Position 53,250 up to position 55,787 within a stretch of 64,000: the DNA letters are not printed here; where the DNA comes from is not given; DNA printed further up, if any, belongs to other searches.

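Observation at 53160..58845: Palindromic 5.7-kb duplication: two diverged T9SS surface-protein operons with near-identical 5' ends and identical 3' ends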

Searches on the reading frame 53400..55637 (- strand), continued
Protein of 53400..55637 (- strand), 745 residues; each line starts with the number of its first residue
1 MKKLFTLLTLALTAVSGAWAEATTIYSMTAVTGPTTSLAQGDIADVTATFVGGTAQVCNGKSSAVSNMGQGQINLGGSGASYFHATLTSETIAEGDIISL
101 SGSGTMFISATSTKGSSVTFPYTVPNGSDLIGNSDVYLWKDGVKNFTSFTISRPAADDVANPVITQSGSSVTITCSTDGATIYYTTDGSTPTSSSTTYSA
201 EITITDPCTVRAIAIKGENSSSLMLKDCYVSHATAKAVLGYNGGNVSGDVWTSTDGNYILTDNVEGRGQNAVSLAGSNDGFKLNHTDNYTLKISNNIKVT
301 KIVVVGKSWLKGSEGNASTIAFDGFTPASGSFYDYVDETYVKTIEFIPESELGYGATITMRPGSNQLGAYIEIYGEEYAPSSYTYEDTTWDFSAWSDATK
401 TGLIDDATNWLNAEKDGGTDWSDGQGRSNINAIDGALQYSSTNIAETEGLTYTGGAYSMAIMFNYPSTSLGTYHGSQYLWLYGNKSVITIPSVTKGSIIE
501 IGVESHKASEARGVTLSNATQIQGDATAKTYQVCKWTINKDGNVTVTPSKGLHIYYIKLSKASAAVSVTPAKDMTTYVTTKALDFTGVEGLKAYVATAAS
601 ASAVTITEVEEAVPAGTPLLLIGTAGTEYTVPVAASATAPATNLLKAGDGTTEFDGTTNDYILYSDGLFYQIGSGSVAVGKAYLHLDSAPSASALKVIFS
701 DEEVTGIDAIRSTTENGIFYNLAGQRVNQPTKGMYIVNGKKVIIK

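Call 70: fold_search(model_id=the predicted structure, library=pdb)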
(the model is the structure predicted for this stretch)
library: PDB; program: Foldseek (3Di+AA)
matches with E <= 10: 1407; with E <= 0.001: 46
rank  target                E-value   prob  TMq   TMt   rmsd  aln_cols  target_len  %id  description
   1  8ayr_A                7.6e-08  1.00  0.17  0.18  14.9       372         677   15  Sialidases and Fucosidases of Akkermansia muciniphila are key for rapid growth on colonic mucin and nutrient sharing a (released 2023-03-01)
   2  8ayr_B                1.0e-07  1.00  0.16  0.17  15.8       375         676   15  Sialidases and Fucosidases of Akkermansia muciniphila are key for rapid growth on colonic mucin and nutrient sharing a (released 2023-03-01)
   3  7kwb_A                1.3e-06  0.99  0.11  0.15  20.6       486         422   10  Surface glycan-binding protein B from Bacteroides thetaiotaomicron (released 2021-02-17)
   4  4w8j                  1.6e-06  0.99  0.14  0.11  33.0       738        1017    8  Structure of the full-length insecticidal protein Cry1Ac reveals intriguing details of toxin packaging into in vivo form (released 2014-09-17)
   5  8fjp_A                1.7e-06  0.98  0.12  0.04  31.1       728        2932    9  Cryo-EM structure of native mosquito salivary gland surface protein 1 (SGS1) (released 2023-03-01)
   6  6q63_A                3.1e-06  1.00  0.13  0.13  11.9       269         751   16  BT0459 (released 2019-05-08)
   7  9qxq                  4.1e-06  0.98  0.11  0.08  31.8       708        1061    7  native structure of full-length pesticidal protein Cry1Ca18 at pH9, from crystals formed in vivo (released 2026-02-11)
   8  2zxq                  4.3e-06  1.00  0.14  0.09  21.7       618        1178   10  Crystal structure of endo-alpha-N-acetylgalactosaminidase from Bifidobacterium longum (EngBF) (released 2009-06-16)
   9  9h99                  5.9e-06  0.98  0.10  0.08  31.1       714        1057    8  Native structure of the full-length pesticidal protein Cry1Ca18 at pH7, from crystals formed in vivo (released 2025-11-12)
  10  5x7o_A                8.6e-06  0.97  0.12  0.08  22.1       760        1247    9  Crystal structure of Paenibacillus sp. 598K alpha-1,6-glucosyltransferase (released 2017-07-26)
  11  6qfk_A                1.0e-05  0.99  0.13  0.08  21.7       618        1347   10  EngBF DARPin Fusion 4b G10 (released 2019-11-06)
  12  8w7n                  1.2e-05  0.98  0.13  0.10  38.1       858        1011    8  Crystal structure of the in-cell Cry1Aa purified from Bacillus thuringiensis (released 2024-03-06)
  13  8a19_A                1.8e-05  0.99  0.13  0.08  23.0       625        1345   10  Structure of a leucinostatin derivative determined by host lattice display : L1E4V1 construct (released 2022-12-07)
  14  6qfo                  2.4e-05  0.99  0.12  0.07  22.0       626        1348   10  EngBF DARPin Fusion 9b 3G124 (released 2019-11-06)
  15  9efi_A                3.2e-05  0.98  0.13  0.13  23.2       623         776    6  VIP3Cb1 Protoxin Structure (released 2025-06-18)
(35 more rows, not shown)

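Call 71: find_encoding_contigs(protein=P0009, flank=8000, max_places=6)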
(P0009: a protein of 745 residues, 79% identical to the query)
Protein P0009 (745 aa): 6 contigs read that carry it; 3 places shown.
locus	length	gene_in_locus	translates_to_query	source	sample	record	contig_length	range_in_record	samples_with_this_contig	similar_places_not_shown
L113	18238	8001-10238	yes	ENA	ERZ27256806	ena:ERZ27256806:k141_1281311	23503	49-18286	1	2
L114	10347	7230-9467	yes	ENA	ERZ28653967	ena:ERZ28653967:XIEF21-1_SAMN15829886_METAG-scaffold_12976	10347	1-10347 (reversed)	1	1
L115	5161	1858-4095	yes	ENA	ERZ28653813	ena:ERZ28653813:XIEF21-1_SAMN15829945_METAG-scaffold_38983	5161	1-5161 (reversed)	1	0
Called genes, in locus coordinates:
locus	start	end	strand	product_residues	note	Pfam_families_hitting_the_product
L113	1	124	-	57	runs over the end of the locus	?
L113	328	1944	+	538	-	PF01120:Alpha_L_fucos, PF16757:Fucosidase_C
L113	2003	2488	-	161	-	PF16231:DUF4890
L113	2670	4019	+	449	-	PF01235:Na_Ala_symp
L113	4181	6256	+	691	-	-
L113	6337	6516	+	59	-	-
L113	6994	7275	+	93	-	PF21956:DUF6922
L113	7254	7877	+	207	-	PF08843:AbiEii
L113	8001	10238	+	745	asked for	PF13287:Fn3_assoc, PF13290:CHB_HEX_C_1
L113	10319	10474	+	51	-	-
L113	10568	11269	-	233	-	PF01980:TrmO_N, PF18389:TrmO_C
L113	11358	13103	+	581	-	PF00512:HisKA, PF02518:HATPase_c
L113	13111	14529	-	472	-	PF00149:Metallophos, PF02872:5_nucleotid_C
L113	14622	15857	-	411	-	PF12715:Abhydrolase_7 (weak), PF01738:DLH (faint), PF00326:Peptidase_S9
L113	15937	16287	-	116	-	PF00376:MerR (weak), PF13411:MerR_1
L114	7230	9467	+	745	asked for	PF13287:Fn3_assoc, PF13290:CHB_HEX_C_1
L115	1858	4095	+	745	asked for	PF13287:Fn3_assoc, PF13290:CHB_HEX_C_1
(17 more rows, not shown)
